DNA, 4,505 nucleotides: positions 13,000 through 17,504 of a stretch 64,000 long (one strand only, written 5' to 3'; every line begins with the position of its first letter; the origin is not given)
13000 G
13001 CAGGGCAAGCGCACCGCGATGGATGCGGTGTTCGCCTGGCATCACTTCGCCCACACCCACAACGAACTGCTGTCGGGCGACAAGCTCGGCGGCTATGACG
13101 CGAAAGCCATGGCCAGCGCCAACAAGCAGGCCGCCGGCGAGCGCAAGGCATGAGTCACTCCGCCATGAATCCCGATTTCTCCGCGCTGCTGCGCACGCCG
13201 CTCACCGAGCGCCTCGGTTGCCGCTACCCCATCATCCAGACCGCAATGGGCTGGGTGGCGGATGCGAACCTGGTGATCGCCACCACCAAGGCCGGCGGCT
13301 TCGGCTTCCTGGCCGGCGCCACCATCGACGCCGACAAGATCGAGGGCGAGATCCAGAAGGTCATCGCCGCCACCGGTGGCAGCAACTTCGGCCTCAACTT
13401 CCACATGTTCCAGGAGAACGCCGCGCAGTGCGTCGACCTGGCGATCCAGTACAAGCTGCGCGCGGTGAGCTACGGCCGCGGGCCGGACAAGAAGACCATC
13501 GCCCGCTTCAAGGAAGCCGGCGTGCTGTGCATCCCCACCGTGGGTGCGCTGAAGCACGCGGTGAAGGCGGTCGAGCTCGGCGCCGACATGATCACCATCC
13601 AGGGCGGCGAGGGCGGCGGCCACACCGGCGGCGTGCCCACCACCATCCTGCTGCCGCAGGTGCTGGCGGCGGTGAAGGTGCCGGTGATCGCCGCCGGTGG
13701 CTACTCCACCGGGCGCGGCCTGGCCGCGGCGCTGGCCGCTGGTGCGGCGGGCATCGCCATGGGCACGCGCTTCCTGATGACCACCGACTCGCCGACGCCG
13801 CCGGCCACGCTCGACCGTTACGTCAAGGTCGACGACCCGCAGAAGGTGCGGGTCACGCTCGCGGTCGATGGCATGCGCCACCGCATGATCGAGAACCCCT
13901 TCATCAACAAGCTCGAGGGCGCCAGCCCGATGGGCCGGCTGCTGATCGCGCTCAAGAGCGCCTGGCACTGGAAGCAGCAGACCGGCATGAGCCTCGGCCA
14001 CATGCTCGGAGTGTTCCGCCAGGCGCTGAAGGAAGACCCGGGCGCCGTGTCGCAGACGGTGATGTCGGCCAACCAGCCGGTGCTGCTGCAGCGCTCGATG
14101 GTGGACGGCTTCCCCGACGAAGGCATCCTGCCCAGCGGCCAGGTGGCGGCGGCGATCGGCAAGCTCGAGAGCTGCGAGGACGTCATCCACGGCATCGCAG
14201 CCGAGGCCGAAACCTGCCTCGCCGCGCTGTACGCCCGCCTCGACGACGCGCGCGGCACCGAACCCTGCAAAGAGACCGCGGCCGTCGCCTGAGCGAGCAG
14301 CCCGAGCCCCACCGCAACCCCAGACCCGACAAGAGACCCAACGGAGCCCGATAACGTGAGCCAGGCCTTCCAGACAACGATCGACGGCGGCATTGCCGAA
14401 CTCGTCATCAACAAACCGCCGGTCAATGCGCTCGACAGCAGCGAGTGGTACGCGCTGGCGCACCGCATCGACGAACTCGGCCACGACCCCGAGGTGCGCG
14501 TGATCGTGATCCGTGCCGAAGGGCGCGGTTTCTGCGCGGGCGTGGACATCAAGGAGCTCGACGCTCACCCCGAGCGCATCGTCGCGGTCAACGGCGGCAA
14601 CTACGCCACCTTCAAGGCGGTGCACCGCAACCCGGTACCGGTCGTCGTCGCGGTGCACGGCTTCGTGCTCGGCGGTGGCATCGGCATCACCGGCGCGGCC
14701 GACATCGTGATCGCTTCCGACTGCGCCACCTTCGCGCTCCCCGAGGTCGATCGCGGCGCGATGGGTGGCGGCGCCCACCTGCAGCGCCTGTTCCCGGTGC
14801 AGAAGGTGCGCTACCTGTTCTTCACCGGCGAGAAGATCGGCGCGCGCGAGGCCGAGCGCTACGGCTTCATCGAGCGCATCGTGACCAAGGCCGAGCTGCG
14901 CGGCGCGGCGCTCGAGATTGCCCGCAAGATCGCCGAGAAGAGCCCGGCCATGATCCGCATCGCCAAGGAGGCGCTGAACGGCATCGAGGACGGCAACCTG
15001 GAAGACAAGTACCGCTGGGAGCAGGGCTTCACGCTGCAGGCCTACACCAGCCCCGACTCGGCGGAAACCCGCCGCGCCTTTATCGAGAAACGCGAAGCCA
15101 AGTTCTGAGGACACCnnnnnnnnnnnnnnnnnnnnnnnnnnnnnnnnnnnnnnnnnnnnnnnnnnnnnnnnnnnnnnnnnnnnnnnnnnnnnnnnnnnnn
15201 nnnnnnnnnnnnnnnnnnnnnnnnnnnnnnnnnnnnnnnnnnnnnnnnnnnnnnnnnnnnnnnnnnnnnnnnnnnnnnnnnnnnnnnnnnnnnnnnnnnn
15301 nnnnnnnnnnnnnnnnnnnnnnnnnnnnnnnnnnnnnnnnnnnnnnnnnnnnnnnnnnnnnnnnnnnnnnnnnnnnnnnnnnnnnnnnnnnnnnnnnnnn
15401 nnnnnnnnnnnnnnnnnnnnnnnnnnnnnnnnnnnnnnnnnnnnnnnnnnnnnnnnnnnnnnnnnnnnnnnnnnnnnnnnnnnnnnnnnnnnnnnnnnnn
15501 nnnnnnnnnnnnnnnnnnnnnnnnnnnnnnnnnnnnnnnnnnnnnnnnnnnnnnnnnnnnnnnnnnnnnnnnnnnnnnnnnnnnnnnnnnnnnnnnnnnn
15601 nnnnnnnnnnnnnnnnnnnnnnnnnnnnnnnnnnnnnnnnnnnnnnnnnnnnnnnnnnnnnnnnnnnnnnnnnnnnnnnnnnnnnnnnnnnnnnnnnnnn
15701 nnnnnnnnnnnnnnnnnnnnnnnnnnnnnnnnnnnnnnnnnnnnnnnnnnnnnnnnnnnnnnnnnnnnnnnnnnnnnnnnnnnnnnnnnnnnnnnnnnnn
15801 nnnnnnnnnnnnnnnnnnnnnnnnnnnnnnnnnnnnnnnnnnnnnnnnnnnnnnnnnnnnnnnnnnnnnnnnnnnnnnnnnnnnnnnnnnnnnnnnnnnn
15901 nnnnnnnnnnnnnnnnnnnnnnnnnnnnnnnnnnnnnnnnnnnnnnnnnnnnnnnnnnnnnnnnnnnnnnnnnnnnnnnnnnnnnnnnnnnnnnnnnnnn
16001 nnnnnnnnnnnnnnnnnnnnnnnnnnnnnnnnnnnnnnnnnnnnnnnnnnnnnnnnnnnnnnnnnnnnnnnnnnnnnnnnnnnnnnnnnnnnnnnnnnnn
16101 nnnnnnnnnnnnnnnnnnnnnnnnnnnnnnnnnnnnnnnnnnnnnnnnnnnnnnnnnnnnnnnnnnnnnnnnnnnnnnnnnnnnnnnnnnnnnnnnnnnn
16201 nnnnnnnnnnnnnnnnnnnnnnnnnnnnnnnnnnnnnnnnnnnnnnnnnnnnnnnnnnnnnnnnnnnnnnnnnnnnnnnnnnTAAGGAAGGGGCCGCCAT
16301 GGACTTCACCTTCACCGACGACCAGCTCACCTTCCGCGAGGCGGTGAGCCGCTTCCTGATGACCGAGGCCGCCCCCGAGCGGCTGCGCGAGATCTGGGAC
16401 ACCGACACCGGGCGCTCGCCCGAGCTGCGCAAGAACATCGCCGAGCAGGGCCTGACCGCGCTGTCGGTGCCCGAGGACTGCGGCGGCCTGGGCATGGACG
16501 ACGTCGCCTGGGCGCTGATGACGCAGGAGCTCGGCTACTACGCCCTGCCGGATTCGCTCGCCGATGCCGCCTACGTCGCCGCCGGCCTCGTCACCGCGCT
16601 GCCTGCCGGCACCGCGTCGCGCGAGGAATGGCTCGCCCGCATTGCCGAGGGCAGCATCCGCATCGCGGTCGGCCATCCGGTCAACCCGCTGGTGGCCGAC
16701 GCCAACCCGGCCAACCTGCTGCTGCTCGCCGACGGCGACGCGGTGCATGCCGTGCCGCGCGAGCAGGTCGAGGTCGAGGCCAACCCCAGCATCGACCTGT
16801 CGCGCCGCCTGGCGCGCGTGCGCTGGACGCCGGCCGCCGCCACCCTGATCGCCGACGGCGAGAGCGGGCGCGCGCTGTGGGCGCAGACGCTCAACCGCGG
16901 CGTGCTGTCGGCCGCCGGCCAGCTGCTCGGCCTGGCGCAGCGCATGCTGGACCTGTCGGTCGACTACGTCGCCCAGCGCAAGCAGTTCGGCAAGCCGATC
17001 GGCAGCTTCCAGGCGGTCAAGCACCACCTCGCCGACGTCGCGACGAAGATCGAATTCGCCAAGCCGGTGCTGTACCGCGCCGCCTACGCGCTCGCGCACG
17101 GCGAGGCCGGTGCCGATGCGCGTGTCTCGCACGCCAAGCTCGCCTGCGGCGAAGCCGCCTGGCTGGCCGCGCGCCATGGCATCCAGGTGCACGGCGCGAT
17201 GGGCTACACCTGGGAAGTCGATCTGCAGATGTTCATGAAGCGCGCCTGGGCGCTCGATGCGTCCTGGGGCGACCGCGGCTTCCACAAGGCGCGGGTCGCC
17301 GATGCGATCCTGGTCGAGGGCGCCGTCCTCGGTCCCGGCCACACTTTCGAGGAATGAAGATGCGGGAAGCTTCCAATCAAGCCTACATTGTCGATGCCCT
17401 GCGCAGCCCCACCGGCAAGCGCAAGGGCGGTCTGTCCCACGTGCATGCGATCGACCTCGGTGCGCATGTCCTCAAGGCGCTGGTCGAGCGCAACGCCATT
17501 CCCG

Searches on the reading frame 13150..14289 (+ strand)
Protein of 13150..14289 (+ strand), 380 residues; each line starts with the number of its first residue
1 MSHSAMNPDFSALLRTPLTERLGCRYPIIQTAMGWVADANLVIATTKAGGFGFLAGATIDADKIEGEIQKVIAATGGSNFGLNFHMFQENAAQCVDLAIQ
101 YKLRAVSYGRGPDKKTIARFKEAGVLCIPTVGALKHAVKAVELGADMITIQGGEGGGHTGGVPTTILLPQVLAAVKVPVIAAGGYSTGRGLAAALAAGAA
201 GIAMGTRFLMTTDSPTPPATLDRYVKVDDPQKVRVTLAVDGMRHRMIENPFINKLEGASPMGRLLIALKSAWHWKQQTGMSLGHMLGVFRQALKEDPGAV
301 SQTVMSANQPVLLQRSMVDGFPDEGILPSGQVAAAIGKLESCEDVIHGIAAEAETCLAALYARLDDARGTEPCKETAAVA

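Call 28: search_protein_families(library=pfam, proteins=[window:13150-14289:+])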
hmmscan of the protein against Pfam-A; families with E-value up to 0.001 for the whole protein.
window:13150-14289:+ (380 aa): 3 families
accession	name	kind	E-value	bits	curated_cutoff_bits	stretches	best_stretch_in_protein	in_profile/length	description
PF03060.21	NMO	-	2.4e-59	201.8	28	2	93-350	104-329/331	Nitronate monooxygenase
PF00478.31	IMPDH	-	1.9e-11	44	25.6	1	4-153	14-125/345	IMP dehydrogenase / GMP reductase domain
PF01070.24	FMN_dh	-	2e-06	27.6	24.9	1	131-210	226-307/350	FMN-dependent dehydrogenase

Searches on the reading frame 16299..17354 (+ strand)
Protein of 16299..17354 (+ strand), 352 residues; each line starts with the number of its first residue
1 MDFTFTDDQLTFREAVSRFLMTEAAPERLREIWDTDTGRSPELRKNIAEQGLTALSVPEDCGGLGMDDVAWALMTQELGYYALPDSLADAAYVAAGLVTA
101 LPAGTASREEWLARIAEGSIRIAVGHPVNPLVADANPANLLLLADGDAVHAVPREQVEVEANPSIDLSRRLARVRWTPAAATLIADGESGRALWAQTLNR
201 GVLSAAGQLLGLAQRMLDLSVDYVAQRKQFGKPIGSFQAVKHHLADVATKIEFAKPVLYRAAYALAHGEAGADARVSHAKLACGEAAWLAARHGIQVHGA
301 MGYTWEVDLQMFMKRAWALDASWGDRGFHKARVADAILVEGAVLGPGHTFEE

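Call 28: search_protein_families(library=pfam, proteins=[window:16299-17354:+])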
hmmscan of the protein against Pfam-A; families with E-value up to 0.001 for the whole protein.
window:16299-17354:+ (352 aa): 3 families
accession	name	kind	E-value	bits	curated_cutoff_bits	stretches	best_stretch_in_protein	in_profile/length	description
PF00441.29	Acyl-CoA_dh_1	-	1e-29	104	22.4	1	190-337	3-149/150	Acyl-CoA dehydrogenase, C-terminal domain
PF02771.21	Acyl-CoA_dh_N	-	5.2e-15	56.2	22.9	1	6-118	1-112/113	Acyl-CoA dehydrogenase, N-terminal domain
PF08028.16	Acyl-CoA_dh_2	-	3.9e-11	43.8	22.7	1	204-310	2-117/134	Acyl-CoA dehydrogenase, C-terminal domain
